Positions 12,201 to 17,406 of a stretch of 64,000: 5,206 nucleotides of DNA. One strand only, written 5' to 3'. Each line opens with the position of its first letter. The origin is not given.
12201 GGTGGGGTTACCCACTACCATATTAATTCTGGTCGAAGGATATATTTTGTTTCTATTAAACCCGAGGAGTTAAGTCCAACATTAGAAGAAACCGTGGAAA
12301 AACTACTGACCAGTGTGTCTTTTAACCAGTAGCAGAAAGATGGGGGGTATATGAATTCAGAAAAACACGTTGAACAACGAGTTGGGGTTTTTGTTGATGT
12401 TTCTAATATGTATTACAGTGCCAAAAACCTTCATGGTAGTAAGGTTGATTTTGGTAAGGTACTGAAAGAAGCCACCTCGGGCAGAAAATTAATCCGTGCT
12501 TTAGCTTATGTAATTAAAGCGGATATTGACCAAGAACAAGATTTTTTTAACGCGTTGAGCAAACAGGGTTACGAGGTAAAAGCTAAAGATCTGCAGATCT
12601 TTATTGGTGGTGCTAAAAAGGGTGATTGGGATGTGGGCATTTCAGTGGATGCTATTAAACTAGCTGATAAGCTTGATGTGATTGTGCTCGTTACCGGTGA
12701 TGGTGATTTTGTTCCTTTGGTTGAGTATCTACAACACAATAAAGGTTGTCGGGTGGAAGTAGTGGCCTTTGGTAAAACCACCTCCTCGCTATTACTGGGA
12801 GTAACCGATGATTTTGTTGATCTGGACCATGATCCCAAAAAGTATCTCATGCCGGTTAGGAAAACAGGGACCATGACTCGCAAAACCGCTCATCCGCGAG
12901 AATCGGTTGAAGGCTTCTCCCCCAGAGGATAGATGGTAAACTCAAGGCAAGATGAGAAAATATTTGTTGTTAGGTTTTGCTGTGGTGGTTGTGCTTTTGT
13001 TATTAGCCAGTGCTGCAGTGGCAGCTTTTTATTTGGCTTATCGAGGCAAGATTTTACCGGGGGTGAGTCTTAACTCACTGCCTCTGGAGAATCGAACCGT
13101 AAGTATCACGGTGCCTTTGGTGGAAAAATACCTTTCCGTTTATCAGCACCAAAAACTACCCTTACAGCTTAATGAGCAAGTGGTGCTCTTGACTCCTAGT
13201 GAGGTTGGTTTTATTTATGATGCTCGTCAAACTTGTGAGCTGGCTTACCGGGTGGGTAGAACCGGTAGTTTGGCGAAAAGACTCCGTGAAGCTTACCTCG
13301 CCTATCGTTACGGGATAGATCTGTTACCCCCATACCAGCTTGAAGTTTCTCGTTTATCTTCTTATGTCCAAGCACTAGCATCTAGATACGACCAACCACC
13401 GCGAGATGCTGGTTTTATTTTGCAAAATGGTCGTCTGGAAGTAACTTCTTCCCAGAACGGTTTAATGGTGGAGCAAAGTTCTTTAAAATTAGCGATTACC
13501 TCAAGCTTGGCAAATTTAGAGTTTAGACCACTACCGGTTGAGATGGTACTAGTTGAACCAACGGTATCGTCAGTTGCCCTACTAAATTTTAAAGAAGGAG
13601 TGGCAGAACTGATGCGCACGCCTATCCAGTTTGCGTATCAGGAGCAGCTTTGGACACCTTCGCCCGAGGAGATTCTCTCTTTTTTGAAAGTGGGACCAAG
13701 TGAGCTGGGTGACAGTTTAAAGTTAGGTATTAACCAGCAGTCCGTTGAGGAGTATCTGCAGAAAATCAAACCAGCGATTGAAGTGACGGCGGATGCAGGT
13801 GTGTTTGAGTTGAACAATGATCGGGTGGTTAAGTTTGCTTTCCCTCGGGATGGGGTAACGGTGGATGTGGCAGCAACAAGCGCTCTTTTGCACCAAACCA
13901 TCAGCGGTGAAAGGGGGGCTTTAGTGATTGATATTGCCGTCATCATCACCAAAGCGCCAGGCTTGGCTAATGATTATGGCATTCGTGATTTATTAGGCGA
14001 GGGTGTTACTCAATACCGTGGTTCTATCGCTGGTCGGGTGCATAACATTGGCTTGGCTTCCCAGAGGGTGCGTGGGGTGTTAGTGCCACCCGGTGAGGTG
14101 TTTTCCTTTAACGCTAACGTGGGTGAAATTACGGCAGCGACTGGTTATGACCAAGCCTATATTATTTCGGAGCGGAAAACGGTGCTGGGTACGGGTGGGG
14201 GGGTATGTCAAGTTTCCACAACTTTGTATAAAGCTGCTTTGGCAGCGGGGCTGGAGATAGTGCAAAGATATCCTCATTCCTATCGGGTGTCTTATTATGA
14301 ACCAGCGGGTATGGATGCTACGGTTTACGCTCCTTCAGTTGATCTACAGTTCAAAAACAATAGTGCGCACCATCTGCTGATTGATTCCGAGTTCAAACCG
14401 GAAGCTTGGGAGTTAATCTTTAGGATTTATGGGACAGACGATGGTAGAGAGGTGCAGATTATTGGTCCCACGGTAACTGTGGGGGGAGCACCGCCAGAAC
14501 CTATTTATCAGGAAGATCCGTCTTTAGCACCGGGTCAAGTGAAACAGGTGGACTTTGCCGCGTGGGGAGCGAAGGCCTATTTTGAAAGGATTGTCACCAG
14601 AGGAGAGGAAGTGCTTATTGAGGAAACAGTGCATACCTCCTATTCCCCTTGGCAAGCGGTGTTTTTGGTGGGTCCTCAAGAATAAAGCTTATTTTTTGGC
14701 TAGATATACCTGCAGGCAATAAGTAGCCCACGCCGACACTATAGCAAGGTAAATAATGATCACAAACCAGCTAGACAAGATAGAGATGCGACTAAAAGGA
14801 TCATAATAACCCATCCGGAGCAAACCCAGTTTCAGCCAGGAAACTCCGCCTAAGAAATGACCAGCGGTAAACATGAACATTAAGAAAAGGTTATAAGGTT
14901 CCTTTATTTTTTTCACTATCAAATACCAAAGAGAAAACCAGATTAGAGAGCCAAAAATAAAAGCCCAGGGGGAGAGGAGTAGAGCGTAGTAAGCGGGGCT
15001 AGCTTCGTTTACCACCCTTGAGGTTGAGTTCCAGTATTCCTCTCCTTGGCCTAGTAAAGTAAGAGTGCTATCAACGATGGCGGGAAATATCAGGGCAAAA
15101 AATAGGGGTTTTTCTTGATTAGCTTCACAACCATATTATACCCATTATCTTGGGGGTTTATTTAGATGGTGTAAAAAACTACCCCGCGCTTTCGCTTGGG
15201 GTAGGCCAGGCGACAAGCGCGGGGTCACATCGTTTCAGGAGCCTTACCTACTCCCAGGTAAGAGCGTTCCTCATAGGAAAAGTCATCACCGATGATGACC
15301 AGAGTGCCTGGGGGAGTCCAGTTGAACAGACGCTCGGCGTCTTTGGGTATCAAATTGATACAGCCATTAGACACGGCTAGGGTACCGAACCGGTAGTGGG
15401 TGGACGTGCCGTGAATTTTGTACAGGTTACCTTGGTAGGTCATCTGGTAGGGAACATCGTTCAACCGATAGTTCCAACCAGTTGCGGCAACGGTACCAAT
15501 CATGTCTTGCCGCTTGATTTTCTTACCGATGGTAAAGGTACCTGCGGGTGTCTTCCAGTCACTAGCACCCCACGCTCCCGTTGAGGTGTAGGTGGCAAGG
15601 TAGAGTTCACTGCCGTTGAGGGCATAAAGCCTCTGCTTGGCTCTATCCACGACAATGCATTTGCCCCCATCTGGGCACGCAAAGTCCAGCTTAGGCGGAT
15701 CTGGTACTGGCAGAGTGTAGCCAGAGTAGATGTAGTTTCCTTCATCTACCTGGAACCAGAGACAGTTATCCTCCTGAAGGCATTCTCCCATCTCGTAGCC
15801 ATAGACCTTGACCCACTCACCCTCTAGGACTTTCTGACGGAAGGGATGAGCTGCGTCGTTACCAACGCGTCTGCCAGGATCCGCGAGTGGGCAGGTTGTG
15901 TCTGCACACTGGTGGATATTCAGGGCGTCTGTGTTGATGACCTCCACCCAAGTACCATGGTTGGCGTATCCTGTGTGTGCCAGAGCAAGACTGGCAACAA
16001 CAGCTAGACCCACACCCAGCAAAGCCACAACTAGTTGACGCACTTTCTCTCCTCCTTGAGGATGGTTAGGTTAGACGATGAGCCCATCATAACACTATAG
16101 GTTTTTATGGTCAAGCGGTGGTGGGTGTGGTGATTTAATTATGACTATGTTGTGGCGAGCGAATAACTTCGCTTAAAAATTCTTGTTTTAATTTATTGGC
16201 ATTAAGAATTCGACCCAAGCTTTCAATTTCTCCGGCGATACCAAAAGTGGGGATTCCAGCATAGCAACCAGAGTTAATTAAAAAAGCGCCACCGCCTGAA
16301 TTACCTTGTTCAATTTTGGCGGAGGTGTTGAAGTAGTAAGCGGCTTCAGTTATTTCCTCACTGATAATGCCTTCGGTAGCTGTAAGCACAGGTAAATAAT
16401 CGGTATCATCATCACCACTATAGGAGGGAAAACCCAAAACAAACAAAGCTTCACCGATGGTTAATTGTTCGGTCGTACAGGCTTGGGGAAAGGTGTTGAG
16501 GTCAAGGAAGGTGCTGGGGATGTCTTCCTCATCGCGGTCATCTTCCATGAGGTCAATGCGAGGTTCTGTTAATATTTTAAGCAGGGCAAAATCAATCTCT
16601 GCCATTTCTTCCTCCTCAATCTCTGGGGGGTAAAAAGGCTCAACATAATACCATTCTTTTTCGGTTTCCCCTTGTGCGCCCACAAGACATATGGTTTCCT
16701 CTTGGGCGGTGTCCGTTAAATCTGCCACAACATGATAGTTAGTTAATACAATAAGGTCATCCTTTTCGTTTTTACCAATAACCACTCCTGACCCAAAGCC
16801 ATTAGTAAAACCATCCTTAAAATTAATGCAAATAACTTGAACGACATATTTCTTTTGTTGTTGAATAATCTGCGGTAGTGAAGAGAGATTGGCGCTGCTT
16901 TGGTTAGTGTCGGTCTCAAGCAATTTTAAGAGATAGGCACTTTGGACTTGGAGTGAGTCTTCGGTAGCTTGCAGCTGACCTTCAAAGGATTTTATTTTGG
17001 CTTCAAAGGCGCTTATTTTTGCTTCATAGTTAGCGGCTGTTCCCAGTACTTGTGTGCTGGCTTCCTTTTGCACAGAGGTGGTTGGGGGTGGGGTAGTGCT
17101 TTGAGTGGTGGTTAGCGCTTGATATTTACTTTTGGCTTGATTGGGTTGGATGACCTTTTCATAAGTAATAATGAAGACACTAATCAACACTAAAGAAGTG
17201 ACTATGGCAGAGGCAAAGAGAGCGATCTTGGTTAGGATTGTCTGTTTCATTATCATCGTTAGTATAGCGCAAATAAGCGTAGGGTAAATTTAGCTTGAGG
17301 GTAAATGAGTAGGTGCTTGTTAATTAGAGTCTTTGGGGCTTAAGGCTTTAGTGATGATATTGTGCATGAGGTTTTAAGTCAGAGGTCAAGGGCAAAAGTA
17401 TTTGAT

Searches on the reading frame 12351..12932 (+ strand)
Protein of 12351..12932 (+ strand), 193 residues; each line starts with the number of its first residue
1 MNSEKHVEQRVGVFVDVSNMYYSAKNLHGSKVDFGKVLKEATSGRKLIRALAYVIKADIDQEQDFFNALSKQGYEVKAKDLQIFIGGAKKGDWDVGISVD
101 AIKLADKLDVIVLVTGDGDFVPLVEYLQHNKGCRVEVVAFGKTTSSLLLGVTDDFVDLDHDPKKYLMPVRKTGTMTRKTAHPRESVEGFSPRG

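Call 62: search_protein_families(library=pfam, proteins=[window:12351-12932:+], max_evalue=0.001)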
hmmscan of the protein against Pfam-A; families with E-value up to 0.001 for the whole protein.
window:12351-12932:+ (193 aa): 1 family
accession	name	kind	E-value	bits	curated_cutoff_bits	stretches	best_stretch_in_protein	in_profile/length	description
PF01936.24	NYN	-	2e-37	129.3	24.2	1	10-159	1-145/145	NYN domain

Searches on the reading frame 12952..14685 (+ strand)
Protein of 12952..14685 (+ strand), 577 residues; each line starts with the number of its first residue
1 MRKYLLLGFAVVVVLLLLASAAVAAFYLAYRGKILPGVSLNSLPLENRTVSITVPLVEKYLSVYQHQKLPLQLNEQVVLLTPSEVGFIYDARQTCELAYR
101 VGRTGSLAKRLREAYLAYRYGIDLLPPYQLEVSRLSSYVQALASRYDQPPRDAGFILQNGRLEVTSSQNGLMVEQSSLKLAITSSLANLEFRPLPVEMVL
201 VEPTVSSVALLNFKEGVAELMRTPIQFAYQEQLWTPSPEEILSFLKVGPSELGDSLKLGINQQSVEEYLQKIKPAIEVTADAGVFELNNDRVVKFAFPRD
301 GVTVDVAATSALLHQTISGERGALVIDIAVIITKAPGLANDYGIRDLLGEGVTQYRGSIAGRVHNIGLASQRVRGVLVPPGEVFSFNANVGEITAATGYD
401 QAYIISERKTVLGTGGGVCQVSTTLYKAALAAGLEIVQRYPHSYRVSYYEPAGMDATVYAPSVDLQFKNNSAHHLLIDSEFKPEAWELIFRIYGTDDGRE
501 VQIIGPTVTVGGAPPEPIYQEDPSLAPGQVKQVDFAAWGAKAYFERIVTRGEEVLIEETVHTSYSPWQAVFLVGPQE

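Call 9: search_protein_families(library=pfam, proteins=[window:12952-14685:+], max_evalue=0.001)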
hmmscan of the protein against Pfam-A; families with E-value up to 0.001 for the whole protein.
window:12952-14685:+ (577 aa): 2 families
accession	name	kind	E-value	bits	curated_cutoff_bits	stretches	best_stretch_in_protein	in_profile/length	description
PF04294.18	VanW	-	3.9e-45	153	27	1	362-484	2-123/130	VanW like protein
PF12229.13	PG_binding_4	-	6.1e-21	75.2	22.1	1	80-189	3-111/117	Putative peptidoglycan binding domain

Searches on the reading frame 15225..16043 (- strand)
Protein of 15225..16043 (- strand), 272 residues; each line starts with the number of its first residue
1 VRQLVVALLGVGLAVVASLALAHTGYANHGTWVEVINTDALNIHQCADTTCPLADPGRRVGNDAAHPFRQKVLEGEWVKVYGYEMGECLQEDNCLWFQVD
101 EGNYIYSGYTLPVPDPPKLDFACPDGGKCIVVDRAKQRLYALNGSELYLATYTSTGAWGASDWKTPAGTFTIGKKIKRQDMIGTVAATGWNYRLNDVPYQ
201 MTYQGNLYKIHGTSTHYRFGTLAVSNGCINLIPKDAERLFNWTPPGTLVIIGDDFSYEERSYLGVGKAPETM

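Call 62: search_protein_families(library=pfam, proteins=[window:15225-16043:-], max_evalue=0.001)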
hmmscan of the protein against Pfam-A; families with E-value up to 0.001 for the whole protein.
window:15225-16043:- (272 aa): 1 family
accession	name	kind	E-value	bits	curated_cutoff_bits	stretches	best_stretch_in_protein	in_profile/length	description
PF03734.19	YkuD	-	1.5e-22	81.2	23.4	1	130-251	4-146/146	L,D-transpeptidase catalytic domain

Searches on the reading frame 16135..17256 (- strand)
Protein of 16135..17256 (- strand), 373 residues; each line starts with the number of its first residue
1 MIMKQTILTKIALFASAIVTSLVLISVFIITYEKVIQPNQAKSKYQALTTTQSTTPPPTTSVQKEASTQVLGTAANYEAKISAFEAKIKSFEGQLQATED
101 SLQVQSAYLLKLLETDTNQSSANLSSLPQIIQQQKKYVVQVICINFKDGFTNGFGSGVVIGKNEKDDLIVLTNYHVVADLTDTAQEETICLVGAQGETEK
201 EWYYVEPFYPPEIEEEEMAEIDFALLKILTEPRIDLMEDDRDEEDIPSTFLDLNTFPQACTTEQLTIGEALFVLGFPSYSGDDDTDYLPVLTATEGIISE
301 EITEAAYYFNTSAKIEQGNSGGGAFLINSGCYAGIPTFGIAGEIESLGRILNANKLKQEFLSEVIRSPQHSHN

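Call 9: search_protein_families(library=pfam, proteins=[window:16135-17256:-], max_evalue=0.001)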
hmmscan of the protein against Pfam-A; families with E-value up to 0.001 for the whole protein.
window:16135-17256:- (373 aa): 2 families
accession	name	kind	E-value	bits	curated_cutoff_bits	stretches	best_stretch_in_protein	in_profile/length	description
PF13365.12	Trypsin_2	-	5.1e-14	53.7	27.6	1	155-331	1-140/144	Trypsin-like peptidase domain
PF00089.32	Trypsin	-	0.0001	22.7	20.6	1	157-339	29-198/220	Trypsin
